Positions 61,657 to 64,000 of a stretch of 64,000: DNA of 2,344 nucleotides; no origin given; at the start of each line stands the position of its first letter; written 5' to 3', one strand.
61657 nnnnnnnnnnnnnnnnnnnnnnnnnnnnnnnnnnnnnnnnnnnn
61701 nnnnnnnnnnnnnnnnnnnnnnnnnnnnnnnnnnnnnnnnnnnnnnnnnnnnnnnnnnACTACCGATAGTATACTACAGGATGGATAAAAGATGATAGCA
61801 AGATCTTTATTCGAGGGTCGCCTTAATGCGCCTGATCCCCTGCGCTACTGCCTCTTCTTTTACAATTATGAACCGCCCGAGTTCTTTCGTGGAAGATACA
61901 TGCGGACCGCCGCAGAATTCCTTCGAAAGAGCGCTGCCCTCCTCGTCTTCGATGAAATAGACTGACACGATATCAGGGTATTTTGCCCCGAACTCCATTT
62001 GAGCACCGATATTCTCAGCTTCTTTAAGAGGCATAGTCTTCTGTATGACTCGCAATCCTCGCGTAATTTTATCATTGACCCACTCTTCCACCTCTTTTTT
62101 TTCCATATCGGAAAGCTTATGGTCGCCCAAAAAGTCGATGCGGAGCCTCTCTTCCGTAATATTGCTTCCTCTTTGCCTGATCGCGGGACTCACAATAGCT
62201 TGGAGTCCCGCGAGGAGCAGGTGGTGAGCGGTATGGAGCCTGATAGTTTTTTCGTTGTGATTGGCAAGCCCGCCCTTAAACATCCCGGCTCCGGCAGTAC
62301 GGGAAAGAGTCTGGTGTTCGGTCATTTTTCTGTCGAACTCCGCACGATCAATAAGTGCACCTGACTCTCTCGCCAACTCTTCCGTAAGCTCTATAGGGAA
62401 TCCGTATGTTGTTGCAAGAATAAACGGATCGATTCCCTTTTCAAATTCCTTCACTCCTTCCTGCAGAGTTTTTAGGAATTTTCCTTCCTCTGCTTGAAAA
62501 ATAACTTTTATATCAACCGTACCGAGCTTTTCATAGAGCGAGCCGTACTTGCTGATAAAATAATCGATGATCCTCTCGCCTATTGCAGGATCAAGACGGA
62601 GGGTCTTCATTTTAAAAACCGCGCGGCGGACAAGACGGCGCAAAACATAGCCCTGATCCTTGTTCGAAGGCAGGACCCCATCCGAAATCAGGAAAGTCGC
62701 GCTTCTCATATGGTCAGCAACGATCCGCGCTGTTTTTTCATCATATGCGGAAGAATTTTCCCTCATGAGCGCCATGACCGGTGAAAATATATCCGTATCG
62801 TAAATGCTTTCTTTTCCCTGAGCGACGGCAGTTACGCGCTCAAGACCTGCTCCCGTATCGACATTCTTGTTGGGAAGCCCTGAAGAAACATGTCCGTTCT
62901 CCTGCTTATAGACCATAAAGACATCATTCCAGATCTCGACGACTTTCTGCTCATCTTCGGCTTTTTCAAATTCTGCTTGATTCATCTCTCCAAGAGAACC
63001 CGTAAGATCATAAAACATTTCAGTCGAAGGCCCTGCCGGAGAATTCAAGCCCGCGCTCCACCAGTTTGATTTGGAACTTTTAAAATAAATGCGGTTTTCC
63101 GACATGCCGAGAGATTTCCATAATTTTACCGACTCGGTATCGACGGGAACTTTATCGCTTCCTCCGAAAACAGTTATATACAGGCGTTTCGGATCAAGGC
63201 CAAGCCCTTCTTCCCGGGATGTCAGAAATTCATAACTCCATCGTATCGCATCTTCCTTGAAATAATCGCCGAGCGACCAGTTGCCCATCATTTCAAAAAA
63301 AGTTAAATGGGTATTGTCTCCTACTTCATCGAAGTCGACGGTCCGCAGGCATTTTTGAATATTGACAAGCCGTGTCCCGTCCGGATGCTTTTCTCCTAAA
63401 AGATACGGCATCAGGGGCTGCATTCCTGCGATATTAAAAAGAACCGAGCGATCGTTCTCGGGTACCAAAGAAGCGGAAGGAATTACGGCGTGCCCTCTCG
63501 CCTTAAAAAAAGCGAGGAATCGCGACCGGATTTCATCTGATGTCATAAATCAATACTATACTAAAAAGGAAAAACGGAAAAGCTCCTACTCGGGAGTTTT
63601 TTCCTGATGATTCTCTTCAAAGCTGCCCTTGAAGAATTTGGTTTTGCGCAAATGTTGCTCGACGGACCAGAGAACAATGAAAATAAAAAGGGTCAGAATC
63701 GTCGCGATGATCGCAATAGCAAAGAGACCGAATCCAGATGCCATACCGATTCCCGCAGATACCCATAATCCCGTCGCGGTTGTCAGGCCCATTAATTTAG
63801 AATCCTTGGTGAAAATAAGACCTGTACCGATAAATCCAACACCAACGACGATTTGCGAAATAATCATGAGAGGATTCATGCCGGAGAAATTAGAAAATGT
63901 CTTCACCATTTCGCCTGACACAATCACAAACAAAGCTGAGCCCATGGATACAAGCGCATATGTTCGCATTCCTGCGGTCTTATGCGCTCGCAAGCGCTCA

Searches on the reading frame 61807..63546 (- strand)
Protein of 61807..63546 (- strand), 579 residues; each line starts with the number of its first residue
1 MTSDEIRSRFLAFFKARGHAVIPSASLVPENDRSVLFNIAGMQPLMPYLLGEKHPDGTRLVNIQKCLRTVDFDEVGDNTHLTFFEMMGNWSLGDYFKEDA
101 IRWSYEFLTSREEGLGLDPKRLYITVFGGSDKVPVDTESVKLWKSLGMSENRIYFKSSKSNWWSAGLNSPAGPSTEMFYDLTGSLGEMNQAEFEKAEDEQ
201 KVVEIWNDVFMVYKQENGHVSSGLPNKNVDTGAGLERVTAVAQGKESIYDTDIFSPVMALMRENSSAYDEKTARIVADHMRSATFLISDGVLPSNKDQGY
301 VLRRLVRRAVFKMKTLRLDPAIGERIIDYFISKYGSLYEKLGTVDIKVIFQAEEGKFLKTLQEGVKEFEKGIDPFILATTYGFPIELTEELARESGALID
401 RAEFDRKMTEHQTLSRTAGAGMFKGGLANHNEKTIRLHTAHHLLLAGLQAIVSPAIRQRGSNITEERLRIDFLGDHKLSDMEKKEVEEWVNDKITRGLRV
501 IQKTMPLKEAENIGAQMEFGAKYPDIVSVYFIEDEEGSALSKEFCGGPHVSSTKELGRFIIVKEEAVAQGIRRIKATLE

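Call 92: find_encoding_contigs(protein=window:61807-63546:-, flank=10000, max_places=1)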
Protein window:61807-63546:- (579 aa): no gene with exactly this product is on record in the collection.

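Call 97: search_protein_families(library=pfam, proteins=[window:61807-63546:-], max_evalue=0.01)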
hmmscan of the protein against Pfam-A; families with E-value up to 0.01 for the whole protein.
window:61807-63546:- (579 aa): 2 families
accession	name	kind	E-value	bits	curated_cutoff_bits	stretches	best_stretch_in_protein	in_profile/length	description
PF01411.24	tRNA-synt_2c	-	2.4e-119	399.8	30.3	1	5-423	1-436/552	tRNA synthetases class II (A)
PF07973.19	tRNA_SAD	-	2.7e-14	53.3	24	1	527-574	1-43/44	Threonyl and Alanyl tRNA synthetase second additional domain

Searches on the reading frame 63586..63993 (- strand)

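Call 97: search_protein_families(library=pfam, proteins=[window:63586-63993:-], max_evalue=0.01)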
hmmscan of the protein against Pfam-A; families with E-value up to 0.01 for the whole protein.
window:63586-63993:- (135 aa): 1 family
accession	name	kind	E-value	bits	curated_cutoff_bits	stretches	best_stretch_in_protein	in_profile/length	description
PF02308.21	MgtC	-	1e-25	90.8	31.4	1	3-113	18-120/121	MgtC family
